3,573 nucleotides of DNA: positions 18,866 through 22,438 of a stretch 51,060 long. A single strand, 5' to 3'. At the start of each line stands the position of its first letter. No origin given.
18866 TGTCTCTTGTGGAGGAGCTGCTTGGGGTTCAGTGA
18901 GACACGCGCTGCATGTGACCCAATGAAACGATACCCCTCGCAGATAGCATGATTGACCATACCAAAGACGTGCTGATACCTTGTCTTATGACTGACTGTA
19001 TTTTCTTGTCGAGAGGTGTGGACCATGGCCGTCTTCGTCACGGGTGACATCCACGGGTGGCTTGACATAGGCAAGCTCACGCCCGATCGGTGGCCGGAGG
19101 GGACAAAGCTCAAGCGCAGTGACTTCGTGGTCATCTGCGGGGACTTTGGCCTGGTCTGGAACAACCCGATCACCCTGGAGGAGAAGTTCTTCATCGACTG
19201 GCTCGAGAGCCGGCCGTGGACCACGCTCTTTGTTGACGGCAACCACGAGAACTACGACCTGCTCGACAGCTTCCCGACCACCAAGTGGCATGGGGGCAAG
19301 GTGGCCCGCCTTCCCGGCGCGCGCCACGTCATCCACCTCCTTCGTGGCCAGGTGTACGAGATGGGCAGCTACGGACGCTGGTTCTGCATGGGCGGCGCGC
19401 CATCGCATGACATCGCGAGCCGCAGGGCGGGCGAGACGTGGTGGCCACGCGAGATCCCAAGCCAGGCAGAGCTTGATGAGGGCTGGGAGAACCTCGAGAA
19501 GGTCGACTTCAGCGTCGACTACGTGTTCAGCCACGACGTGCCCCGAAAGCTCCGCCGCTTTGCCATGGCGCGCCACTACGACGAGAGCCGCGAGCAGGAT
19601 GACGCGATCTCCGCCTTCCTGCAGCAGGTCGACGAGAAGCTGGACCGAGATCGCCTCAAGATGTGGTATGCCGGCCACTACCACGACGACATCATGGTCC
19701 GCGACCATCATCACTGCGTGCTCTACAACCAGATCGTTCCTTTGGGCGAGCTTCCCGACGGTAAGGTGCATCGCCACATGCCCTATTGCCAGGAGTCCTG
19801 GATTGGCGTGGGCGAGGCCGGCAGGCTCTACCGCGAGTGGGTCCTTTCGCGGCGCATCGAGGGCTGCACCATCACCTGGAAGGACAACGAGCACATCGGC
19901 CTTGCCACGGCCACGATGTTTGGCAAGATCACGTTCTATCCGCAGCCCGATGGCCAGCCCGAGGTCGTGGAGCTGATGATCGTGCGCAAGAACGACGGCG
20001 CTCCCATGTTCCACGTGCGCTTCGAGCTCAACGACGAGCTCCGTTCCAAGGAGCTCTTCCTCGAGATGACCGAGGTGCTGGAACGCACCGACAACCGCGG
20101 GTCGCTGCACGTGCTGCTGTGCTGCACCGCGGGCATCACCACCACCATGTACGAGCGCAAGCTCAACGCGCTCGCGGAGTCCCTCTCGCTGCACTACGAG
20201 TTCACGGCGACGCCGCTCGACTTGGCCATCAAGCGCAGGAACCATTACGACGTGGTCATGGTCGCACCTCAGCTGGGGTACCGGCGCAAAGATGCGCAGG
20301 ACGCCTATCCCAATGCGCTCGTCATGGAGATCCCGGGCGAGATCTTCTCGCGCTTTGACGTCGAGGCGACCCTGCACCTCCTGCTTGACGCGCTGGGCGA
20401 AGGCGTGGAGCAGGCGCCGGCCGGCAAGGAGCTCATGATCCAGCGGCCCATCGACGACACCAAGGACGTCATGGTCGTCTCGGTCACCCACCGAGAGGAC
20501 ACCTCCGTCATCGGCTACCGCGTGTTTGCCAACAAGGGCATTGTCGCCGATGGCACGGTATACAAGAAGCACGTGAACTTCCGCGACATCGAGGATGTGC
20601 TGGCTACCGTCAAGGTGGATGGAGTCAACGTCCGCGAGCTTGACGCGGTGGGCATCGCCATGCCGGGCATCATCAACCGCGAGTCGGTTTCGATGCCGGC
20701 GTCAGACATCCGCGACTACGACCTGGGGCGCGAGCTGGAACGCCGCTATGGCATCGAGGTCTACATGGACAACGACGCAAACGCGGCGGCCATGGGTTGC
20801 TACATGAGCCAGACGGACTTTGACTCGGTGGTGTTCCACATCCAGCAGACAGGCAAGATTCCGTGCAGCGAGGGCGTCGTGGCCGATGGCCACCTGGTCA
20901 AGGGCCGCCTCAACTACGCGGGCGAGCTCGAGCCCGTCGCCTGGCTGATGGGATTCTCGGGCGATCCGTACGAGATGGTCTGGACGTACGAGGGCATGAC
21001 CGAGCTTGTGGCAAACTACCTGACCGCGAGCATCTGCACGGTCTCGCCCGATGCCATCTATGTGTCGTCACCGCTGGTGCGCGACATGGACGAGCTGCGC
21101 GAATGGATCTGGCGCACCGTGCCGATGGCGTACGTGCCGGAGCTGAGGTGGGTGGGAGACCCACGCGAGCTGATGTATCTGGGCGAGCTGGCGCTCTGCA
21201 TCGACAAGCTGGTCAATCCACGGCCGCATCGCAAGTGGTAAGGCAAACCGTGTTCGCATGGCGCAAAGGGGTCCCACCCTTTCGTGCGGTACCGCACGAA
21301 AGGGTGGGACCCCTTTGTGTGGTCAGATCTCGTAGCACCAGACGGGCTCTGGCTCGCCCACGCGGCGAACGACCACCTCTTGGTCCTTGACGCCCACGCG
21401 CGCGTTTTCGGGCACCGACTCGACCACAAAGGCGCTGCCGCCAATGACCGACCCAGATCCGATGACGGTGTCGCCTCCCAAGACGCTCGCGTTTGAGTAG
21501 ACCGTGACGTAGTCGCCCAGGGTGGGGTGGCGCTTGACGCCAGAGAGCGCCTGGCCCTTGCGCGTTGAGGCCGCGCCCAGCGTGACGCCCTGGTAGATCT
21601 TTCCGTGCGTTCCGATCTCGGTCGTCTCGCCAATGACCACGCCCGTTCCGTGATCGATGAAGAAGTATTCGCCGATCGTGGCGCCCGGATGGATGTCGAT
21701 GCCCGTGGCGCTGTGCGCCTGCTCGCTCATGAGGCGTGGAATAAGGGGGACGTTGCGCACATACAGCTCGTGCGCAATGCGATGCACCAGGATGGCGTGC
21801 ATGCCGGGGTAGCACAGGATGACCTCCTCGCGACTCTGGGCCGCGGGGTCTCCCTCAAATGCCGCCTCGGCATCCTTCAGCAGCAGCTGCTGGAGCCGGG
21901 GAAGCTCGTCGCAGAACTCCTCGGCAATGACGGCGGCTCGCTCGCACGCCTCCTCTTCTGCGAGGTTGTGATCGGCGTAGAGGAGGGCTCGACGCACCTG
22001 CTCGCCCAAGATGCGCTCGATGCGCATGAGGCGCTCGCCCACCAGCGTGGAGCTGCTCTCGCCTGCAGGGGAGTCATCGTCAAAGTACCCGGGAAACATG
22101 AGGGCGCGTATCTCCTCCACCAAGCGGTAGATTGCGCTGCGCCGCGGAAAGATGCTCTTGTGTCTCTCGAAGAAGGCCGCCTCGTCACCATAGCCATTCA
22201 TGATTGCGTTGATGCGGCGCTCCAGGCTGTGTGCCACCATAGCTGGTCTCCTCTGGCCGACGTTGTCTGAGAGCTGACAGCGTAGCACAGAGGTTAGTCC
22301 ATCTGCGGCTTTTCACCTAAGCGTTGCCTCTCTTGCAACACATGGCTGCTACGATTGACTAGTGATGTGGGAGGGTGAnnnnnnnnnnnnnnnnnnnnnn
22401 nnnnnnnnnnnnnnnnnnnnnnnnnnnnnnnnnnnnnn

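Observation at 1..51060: The whole window is one perfect 51,060-bp reverse-complement palindrome (2 x 25,530 bp, zero spacer)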

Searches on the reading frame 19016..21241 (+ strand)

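Call 7: search_protein_families(library=pfam, proteins=[window:19016-21241:+])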
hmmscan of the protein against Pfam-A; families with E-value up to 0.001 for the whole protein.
window:19016-21241:+ (741 aa): 2 families
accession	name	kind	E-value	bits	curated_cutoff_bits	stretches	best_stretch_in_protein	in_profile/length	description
PF00480.26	ROK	-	2.2e-12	47.5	22.9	1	538-638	53-155/294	ROK family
PF02302.22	PTS_IIB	-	5.6e-06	27.3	23.6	1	366-429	2-65/90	PTS system, Lactose/Cellobiose specific IIB subunit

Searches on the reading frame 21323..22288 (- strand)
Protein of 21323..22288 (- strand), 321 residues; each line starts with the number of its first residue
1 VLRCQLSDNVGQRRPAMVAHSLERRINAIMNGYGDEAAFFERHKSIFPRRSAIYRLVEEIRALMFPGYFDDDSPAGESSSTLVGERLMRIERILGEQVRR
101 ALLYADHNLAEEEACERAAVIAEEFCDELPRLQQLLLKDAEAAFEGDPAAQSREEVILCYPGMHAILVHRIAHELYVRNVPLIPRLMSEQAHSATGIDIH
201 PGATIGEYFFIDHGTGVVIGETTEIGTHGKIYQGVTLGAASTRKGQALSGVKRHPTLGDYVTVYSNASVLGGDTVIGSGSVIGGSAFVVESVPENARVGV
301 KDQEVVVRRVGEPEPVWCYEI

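Call 7: search_protein_families(library=pfam, proteins=[window:21323-22288:-])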
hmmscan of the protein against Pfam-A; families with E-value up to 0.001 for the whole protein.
window:21323-22288:- (321 aa): 1 family
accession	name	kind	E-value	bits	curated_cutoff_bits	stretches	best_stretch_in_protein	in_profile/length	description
PF00132.30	Hexapep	-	1.4e-05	25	27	0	255-288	2-34/36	Bacterial transferase hexapeptide (six repeats)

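Call 52: find_encoding_contigs(protein=window:21323-22240:-, flank=6000, max_places=10)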
Protein window:21323-22240:- (305 aa): 7 contigs read that carry it; 3 places shown.
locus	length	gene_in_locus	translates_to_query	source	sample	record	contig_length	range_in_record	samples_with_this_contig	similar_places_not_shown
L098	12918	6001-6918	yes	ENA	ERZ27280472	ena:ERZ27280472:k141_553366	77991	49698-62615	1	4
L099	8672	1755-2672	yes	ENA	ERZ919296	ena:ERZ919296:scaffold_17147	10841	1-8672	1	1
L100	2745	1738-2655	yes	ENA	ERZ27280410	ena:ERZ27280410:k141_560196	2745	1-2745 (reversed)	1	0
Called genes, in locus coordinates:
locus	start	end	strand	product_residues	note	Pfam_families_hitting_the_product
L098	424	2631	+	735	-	-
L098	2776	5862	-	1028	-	PF00512:HisKA, PF02518:HATPase_c, PF00072:Response_reg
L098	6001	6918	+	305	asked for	PF00132:Hexapep (faint)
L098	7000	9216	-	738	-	PF02302:PTS_IIB (weak), PF00480:ROK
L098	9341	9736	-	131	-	PF09719:C_GCAxxG_C_C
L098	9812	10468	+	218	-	PF00485:PRK, PF13238:AAA_18 (weak)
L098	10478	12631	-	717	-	PF00324:AA_permease, PF13520:AA_permease_2, PF00990:GGDEF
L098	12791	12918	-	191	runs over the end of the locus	PF00265:TK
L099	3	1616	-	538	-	?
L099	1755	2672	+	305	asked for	PF00132:Hexapep (faint)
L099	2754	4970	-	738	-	PF02302:PTS_IIB (weak), PF00480:ROK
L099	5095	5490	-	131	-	PF09719:C_GCAxxG_C_C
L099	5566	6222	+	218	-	PF00485:PRK, PF13238:AAA_18 (weak)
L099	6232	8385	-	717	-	PF00324:AA_permease, PF13520:AA_permease_2, PF00990:GGDEF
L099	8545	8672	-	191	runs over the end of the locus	PF00265:TK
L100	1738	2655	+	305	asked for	PF00132:Hexapep (faint)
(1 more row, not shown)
